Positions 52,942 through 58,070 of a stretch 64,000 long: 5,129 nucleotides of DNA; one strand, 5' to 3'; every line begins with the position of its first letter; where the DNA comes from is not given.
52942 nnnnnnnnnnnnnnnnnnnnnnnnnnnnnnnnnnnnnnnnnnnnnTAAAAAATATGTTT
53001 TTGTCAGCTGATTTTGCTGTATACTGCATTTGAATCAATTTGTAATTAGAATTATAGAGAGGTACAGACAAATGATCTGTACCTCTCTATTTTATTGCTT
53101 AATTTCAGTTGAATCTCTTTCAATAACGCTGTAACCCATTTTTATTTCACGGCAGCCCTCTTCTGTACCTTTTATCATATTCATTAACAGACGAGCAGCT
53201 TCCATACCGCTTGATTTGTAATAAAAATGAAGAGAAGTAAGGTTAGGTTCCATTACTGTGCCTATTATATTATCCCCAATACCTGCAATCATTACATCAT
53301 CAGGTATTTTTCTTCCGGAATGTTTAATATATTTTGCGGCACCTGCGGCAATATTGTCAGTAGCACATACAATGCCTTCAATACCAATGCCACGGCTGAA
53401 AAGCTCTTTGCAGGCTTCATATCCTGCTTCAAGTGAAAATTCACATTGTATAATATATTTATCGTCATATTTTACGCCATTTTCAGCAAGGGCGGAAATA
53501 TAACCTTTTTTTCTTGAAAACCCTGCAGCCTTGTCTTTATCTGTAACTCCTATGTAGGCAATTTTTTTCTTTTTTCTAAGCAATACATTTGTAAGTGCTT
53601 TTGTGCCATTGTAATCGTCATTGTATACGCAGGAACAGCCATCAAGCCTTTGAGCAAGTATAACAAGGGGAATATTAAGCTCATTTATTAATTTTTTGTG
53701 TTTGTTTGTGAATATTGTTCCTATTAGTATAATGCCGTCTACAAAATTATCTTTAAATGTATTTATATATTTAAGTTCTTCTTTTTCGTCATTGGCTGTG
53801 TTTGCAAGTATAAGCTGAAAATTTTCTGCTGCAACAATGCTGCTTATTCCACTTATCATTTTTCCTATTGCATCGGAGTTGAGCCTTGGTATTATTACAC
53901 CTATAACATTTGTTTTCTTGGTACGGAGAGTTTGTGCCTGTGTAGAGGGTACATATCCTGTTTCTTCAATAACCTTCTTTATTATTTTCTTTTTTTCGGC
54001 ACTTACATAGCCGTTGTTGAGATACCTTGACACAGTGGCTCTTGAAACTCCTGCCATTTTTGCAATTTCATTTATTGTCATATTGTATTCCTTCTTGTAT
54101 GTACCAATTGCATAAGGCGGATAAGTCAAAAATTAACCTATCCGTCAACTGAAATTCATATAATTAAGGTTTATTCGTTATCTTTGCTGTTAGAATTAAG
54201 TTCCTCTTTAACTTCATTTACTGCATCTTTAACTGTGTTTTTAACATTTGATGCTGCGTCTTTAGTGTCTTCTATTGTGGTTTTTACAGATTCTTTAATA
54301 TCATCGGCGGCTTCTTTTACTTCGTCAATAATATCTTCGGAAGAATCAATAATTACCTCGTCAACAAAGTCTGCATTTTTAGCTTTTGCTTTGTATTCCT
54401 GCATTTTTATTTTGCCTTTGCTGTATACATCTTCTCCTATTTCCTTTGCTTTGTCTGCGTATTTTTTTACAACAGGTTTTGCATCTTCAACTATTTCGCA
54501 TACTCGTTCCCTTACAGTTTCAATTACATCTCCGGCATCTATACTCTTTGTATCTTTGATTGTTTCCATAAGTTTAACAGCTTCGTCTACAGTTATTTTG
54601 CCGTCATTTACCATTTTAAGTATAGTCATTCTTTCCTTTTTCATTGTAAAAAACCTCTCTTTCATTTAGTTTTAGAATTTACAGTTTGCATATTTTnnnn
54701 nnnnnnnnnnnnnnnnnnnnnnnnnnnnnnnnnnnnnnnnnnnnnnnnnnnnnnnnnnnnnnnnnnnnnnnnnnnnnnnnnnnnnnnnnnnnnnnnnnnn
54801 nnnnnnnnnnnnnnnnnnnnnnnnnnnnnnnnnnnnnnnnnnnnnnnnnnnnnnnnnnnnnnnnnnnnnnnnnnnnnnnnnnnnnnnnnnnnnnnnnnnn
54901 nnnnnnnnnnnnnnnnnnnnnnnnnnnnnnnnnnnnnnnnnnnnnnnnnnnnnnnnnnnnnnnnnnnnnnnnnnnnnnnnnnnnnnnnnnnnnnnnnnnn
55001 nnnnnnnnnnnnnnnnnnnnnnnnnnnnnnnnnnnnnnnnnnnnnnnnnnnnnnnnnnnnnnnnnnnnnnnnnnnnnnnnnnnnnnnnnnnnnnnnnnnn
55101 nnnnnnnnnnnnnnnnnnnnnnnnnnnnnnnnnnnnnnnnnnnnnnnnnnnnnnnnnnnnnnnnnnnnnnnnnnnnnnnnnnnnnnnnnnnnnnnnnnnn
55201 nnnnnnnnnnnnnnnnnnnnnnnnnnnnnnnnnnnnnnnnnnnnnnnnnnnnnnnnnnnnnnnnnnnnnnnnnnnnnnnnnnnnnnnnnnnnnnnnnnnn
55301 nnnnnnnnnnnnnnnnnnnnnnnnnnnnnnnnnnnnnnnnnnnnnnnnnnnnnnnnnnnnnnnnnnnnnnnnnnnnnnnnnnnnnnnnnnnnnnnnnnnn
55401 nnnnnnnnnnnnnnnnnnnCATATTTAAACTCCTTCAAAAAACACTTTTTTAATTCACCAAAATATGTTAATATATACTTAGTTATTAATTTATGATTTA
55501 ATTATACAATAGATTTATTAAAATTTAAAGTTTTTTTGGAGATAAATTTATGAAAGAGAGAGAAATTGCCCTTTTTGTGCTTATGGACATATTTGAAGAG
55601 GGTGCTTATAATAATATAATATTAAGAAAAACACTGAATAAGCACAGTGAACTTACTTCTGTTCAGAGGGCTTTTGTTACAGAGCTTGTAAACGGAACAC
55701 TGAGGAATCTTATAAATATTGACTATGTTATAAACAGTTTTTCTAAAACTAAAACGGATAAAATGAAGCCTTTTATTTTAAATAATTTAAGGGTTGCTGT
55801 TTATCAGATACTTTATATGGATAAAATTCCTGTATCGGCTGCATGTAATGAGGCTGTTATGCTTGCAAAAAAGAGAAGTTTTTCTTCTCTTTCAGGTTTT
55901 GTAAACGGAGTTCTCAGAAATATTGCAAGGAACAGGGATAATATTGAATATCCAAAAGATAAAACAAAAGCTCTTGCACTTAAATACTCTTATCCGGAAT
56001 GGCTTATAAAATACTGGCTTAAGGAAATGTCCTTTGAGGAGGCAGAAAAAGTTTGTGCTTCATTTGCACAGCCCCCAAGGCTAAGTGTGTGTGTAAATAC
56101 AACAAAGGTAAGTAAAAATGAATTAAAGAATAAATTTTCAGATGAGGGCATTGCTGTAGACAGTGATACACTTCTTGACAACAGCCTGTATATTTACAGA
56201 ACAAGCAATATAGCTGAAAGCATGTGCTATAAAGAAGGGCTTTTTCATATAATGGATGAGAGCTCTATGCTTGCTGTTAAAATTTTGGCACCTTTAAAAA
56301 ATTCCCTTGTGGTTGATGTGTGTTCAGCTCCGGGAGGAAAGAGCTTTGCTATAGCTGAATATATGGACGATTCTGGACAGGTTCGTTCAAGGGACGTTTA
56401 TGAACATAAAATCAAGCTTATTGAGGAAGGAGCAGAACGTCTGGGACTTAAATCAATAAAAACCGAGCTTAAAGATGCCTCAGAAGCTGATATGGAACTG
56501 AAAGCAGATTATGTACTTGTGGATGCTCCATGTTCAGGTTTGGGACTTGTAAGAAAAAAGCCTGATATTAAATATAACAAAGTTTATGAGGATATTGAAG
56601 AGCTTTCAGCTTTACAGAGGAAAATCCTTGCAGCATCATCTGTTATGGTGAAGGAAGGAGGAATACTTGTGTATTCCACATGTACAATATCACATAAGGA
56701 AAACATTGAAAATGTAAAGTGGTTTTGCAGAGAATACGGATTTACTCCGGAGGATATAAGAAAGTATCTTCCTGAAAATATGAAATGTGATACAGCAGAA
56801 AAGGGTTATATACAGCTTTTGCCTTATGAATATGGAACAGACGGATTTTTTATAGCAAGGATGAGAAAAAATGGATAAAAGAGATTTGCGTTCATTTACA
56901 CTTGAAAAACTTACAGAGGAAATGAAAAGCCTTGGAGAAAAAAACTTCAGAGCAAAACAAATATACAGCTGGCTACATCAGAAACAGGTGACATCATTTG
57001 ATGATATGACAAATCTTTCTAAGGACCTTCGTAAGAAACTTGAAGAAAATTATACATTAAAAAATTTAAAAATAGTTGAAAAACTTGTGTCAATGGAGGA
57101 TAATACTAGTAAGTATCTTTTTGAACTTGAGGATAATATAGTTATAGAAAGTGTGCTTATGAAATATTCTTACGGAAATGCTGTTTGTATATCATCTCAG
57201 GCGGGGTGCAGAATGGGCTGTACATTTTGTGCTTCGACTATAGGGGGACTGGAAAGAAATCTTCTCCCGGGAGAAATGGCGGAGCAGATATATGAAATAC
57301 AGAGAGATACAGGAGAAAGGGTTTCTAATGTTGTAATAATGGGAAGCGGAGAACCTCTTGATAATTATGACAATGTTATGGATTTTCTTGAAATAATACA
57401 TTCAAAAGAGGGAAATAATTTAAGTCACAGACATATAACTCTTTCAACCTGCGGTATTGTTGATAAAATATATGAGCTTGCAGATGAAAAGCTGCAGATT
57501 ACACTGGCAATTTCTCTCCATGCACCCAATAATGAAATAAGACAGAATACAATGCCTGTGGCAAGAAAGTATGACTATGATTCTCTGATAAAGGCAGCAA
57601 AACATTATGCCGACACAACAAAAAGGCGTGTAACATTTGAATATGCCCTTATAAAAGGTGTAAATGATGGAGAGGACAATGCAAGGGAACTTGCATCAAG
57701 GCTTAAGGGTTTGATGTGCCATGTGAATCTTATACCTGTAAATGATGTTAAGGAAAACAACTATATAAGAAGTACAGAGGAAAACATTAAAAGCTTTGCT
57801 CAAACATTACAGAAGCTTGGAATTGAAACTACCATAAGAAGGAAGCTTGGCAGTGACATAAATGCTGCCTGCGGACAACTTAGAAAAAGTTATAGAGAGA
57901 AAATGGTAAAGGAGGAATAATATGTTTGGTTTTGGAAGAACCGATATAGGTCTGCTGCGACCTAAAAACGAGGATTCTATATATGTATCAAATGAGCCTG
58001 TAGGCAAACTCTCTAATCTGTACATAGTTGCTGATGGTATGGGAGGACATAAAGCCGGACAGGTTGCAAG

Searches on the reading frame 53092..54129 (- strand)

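Call 98: search_protein_families(library=pfam, proteins=[window:53092-54129:-], max_evalue=0.00001)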
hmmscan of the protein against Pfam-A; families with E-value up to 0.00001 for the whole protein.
window:53092-54129:- (345 aa): 5 families
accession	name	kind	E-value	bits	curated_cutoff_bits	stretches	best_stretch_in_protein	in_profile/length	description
PF13377.12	Peripla_BP_3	-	2.9e-23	83.2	26.5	1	187-341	9-167/167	Periplasmic binding protein-like domain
PF00532.27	Peripla_BP_1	-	4.1e-20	72.8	22.2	1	74-330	2-272/281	Periplasmic binding proteins and sugar binding domain of LacI family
PF00356.27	LacI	-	8.2e-15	54.8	27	1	18-62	1-46/46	Bacterial regulatory proteins, lacI family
PF13407.12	Peripla_BP_4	-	4.8e-12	46.4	35.1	1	76-298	1-232/258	Periplasmic binding protein domain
PF01381.28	HTH_3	-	1.2e-06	28.9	23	1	12-41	5-33/55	Helix-turn-helix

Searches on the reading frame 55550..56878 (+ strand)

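Call 98: search_protein_families(library=pfam, proteins=[window:55550-56878:+], max_evalue=0.00001)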
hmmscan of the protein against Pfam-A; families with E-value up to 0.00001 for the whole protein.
window:55550-56878:+ (442 aa): 5 families
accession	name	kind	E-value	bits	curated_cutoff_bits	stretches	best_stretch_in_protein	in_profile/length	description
PF01189.24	Methyltr_RsmB-F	-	1.5e-45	155.8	27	1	244-438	2-198/199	16S rRNA methyltransferase RsmB/F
PF01029.23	NusB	-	9.3e-34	117.1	23.1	1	1-127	1-133/133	NusB family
PF22458.1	RsmF-B_ferredox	-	4.1e-10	40.1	27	1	148-219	1-71/74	Methyltr_RsmF/B-like, ferredoxin-like domain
PF13847.12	Methyltransf_31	-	5.1e-07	29.9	27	1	251-396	4-129/145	Methyltransferase domain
PF01728.25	FtsJ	-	2.8e-06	27.8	24.1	1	245-398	18-156/181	FtsJ-like methyltransferase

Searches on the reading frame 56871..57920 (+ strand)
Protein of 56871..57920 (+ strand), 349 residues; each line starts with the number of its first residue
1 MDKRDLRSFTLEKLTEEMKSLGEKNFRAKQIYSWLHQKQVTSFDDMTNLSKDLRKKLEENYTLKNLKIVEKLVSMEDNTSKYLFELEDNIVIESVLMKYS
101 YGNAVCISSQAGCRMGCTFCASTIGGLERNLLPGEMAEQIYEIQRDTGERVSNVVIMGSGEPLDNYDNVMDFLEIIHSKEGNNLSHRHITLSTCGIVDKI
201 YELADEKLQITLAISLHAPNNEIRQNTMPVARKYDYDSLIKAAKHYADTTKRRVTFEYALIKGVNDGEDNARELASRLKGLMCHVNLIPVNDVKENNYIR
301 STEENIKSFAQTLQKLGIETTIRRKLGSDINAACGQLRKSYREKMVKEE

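Call 98: search_protein_families(library=pfam, proteins=[window:56871-57920:+], max_evalue=0.00001)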
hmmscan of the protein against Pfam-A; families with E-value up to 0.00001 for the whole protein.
window:56871-57920:+ (349 aa): 2 families
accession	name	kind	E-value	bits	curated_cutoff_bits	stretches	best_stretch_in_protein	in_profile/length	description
PF04055.27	Radical_SAM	-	4.5e-21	76.2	29.5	1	108-271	2-162/166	Radical SAM superfamily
PF21016.3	RlmN_N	-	1.1e-20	73.5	24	1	5-60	2-57/60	Ribosomal RNA large subunit methyltransferase N-terminal domain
